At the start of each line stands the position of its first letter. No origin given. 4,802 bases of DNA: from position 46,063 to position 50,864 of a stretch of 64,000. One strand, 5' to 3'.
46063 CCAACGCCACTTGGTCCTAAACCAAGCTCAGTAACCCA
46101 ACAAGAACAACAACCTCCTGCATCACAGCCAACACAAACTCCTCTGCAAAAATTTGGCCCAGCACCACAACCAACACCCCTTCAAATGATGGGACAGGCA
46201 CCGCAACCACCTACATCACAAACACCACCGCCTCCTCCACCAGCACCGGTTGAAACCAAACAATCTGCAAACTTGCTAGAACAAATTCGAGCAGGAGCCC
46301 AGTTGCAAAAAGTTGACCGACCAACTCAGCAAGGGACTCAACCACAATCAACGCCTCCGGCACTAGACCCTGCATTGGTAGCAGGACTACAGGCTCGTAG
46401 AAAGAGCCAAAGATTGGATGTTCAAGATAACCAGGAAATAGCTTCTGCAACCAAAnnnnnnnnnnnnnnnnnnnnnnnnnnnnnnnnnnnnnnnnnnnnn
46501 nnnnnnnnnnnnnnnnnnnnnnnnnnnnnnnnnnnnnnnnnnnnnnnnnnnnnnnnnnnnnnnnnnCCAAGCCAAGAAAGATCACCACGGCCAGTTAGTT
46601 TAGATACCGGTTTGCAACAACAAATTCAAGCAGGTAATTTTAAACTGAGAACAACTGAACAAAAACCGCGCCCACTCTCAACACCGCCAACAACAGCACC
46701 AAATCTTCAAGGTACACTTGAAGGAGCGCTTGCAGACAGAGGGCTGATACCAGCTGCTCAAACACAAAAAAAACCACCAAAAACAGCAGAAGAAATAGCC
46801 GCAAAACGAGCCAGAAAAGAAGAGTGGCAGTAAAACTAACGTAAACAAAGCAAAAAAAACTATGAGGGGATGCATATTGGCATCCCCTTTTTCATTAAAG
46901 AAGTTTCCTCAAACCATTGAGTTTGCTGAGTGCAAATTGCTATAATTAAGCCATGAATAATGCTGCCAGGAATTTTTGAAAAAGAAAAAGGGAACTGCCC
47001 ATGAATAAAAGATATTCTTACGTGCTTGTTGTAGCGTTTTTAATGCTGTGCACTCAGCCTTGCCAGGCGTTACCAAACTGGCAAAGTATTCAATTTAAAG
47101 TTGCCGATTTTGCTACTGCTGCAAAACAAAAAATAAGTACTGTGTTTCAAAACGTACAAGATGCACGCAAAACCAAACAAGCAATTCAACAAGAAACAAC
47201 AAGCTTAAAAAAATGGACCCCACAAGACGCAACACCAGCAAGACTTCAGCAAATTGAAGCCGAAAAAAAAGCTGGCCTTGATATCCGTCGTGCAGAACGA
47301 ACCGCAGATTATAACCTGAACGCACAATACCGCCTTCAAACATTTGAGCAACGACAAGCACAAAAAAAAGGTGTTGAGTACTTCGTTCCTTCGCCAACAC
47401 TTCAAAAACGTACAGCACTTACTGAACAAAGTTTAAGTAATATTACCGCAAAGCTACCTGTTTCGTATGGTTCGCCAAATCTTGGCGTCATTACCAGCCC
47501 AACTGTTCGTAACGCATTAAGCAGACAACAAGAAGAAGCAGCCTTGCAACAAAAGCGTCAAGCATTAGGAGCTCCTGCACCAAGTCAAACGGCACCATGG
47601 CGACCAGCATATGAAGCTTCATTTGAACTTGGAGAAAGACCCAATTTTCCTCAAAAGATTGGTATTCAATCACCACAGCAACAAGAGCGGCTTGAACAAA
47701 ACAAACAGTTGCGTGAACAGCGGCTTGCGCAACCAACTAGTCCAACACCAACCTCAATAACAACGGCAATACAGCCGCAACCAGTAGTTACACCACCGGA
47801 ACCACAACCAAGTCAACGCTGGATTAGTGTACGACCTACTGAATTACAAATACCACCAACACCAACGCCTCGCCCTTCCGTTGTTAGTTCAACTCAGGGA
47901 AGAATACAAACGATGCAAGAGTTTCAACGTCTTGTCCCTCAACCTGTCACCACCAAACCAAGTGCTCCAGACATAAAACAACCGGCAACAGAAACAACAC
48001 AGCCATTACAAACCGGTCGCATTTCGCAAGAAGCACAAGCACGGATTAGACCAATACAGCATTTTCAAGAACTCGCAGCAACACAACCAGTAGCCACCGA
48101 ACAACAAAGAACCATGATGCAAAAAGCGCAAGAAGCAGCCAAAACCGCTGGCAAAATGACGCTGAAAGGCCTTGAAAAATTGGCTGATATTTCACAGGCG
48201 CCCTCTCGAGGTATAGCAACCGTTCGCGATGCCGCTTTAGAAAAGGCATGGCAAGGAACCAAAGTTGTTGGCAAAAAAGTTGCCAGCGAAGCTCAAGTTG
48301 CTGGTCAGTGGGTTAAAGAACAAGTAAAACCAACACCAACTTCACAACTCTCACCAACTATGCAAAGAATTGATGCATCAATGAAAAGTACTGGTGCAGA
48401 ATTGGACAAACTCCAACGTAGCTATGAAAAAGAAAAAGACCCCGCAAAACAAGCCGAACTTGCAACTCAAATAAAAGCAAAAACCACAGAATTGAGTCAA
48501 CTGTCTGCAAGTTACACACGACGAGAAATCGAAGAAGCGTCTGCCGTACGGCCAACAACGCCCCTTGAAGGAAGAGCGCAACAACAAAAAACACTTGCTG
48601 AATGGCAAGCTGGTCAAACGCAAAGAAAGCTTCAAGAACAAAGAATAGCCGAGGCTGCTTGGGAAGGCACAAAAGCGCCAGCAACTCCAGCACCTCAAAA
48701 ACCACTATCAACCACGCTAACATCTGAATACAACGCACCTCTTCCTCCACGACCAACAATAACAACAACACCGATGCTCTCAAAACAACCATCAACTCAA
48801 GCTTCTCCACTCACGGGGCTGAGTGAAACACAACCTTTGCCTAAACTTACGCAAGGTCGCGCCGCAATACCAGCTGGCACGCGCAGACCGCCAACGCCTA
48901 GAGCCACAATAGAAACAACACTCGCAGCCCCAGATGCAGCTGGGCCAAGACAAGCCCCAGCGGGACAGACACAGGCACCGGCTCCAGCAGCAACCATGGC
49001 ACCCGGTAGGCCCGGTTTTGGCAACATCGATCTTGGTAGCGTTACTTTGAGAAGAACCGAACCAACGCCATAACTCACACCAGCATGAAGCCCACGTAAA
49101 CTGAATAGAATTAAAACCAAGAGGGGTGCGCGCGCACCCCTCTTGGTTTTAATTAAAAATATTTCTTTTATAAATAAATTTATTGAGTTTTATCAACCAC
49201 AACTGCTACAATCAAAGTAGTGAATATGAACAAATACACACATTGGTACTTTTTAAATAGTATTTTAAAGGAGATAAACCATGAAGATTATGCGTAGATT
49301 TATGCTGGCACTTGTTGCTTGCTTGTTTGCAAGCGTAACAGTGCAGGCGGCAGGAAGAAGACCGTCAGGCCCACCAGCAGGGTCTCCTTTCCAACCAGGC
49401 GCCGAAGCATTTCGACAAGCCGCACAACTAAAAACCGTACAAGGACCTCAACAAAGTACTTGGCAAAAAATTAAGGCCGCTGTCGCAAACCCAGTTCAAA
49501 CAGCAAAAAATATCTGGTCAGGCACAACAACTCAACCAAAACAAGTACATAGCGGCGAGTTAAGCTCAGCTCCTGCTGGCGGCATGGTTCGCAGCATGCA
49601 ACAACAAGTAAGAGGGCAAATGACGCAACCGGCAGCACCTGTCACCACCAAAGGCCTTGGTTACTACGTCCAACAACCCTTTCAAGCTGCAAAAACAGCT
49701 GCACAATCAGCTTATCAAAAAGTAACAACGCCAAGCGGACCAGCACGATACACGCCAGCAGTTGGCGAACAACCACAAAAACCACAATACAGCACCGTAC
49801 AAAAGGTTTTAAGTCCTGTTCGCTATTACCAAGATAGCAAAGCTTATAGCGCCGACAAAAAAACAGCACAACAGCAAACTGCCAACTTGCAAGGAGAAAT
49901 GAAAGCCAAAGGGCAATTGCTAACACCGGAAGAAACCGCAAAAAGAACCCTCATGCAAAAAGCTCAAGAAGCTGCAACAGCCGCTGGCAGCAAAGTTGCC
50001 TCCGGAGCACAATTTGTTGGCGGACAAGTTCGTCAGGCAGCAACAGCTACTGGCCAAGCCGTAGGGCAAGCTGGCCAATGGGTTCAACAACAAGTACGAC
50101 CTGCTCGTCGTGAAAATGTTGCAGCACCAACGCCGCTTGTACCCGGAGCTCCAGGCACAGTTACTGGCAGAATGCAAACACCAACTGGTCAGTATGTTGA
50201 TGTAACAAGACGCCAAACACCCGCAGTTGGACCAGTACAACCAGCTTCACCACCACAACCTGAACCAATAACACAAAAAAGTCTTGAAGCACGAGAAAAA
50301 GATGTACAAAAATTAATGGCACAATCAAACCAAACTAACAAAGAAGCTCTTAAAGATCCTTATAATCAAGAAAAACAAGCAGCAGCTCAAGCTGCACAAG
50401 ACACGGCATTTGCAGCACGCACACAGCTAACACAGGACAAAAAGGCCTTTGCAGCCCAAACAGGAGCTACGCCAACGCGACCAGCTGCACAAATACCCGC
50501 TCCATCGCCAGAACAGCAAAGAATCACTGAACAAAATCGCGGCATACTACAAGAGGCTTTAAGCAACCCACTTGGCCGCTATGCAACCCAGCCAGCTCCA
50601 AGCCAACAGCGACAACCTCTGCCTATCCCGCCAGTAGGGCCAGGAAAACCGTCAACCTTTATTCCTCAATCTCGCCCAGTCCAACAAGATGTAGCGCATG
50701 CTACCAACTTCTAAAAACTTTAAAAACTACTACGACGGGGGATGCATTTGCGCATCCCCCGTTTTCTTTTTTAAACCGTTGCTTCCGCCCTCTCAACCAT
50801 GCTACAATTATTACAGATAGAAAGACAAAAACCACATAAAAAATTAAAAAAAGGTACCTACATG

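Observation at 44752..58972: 14-kb cluster of eight secreted genes, seven encoding Pro/Gln/Thr/Ala-rich low-complexity proteins: a candidate effector island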

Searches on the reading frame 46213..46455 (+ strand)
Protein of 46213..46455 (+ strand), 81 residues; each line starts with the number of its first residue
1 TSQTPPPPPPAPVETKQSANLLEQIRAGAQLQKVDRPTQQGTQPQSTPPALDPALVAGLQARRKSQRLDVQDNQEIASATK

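Call 44: search_solved_structures(query=window:46213-46455:+, max_evalue=10, show_alignments=5)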
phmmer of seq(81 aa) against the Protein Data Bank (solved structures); distinct sequences matched with E-value up to 10: 5.
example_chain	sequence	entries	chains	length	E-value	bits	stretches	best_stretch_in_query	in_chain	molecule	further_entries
3m3n_W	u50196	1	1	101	1.4e-05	28.7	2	18-38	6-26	Neural Wiskott-Aldrich syndrome protein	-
2vcp_D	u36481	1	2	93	7e-05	26.5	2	12-38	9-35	NEURAL WISKOTT-ALDRICH SYNDROME PROTEIN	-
5l0w_B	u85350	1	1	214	0.69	13.9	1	4-28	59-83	Sec72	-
3mn7_S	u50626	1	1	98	0.77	13.7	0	9-54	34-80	Spire DDD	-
7kak_F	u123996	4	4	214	5.4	11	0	6-23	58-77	Protein transport protein Sec72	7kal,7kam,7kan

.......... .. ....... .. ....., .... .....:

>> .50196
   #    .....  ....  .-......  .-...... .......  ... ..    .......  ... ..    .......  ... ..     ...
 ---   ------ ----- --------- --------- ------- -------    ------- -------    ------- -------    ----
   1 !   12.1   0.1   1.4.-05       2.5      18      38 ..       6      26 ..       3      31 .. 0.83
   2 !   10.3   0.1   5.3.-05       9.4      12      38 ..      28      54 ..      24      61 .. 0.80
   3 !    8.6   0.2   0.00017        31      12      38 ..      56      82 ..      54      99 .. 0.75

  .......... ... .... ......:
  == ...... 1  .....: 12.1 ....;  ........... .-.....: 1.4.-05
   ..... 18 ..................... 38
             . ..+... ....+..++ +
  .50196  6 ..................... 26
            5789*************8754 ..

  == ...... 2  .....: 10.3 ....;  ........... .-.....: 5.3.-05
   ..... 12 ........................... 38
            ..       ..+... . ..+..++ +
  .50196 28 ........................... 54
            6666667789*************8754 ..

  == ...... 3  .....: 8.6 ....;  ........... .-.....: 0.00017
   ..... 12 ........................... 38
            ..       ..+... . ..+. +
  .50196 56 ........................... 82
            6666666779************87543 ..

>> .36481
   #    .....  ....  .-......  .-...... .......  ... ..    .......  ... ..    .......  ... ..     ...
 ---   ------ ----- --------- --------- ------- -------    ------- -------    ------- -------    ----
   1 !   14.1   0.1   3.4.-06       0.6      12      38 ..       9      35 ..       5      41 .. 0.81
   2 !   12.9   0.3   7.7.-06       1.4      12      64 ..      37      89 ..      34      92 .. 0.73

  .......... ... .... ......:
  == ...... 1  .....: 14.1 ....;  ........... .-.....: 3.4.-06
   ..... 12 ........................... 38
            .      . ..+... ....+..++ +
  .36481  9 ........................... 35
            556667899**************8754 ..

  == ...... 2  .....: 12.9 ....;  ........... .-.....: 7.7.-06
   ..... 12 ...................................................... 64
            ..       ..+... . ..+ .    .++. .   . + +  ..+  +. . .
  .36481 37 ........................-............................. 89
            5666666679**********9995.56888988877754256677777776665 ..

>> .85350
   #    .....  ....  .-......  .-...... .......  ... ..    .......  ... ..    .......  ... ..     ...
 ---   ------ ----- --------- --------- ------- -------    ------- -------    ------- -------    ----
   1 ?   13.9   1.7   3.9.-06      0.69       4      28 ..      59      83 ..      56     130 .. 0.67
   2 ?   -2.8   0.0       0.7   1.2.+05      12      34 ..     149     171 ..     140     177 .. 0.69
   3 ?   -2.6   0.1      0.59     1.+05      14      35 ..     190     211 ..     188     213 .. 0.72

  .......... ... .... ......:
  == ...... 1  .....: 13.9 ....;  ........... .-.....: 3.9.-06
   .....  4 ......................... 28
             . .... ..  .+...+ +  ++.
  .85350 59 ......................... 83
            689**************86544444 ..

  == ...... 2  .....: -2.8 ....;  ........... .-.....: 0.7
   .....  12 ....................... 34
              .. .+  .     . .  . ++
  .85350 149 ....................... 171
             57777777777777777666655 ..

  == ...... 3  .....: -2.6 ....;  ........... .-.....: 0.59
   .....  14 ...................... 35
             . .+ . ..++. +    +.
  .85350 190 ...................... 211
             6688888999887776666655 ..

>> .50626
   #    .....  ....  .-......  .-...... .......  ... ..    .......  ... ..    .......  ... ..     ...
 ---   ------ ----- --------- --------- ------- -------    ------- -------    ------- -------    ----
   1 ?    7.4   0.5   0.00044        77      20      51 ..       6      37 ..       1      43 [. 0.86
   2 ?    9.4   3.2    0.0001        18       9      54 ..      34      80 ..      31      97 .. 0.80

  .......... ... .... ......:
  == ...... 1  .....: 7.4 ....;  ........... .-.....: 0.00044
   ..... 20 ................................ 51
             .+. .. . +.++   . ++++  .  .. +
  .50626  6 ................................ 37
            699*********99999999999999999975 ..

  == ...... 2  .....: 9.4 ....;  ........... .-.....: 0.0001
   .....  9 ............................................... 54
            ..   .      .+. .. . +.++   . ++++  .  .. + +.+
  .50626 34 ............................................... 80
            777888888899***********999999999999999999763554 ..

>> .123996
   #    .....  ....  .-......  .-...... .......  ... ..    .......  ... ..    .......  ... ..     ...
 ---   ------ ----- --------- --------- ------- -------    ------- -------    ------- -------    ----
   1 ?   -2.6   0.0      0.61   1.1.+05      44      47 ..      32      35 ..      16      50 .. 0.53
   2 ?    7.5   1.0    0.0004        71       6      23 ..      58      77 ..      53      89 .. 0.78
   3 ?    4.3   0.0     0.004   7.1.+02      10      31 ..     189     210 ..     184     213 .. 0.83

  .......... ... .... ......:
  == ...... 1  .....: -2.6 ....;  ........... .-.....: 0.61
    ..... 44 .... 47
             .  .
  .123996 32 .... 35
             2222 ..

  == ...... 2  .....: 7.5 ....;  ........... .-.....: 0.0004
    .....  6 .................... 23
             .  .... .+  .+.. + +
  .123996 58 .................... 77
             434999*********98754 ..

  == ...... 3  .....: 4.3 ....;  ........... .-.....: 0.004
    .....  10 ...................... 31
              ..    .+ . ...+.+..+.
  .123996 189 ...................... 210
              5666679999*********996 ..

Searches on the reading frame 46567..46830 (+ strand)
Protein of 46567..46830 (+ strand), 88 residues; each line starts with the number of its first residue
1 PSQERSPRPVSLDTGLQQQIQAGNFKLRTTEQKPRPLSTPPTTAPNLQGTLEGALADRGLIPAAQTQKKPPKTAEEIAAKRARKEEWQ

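Call 64: search_solved_structures(query=window:46567-46830:+, max_evalue=10, show_alignments=3)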
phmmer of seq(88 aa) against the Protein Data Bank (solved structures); distinct sequences matched with E-value up to 10: 2.
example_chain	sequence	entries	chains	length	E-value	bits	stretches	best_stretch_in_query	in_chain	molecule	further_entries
3u9z_C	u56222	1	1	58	0.28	15.1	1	37-84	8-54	Ciboulot, isoform A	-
4gs4_A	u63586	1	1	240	5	11.1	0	43-75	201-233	Alpha-tubulin N-acetyltransferase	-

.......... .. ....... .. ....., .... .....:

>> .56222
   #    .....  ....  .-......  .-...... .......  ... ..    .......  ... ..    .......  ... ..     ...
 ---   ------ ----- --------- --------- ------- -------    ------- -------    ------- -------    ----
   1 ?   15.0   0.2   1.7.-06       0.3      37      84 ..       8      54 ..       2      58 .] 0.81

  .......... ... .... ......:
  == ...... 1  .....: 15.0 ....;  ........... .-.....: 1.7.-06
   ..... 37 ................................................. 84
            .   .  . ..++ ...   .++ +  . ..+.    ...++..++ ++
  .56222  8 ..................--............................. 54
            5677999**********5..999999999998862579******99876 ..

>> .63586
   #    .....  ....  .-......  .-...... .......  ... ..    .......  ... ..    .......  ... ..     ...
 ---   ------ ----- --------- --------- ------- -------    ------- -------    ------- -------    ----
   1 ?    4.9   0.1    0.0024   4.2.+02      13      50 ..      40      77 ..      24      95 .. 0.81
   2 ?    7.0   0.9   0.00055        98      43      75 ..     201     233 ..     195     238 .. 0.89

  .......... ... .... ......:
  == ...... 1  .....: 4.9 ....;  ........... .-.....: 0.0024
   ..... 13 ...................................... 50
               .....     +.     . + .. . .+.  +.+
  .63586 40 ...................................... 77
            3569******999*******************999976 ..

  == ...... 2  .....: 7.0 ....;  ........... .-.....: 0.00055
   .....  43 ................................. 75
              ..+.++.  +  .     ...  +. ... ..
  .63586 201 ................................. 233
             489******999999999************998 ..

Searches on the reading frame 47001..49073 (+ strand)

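Call 6: search_protein_families(library=pfam, proteins=[window:47001-49073:+], max_evalue=1)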
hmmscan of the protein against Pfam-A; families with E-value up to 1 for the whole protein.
window:47001-49073:+ (690 aa): 2 families
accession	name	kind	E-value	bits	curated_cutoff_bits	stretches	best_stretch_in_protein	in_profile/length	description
PF04792.17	LcrV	-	0.31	10.7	25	1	457-510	240-292/323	V antigen (LcrV) protein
PF12729.13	4HB_MCP_1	-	0.71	9.8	27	1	453-501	76-124/181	Four helix bundle sensory module for signal transduction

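Call 7: search_protein_families(library=ncbifam, proteins=[window:47001-49073:+], max_evalue=1)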
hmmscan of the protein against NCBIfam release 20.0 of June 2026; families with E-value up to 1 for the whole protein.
window:47001-49073:+ (690 aa): 0 families

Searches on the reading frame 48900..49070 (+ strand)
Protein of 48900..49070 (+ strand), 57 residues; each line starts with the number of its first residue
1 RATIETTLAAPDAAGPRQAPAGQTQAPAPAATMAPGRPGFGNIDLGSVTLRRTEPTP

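Call 74: search_solved_structures(query=window:48900-49070:+, max_evalue=10, show_alignments=2)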
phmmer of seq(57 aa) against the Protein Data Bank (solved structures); distinct sequences matched with E-value up to 10: 0.

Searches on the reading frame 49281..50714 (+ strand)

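Call 6: search_protein_families(library=pfam, proteins=[window:49281-50714:+], max_evalue=1)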
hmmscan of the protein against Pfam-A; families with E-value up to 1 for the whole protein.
window:49281-50714:+ (477 aa): 1 family
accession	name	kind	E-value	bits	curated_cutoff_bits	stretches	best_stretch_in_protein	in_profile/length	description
PF11786.13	Aft1_HRA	-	0.032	15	25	1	370-415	28-74/76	Aft1 HRA domain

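Call 7: search_protein_families(library=ncbifam, proteins=[window:49281-50714:+], max_evalue=1)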
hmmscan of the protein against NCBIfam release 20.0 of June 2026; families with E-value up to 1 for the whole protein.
window:49281-50714:+ (477 aa): 0 families
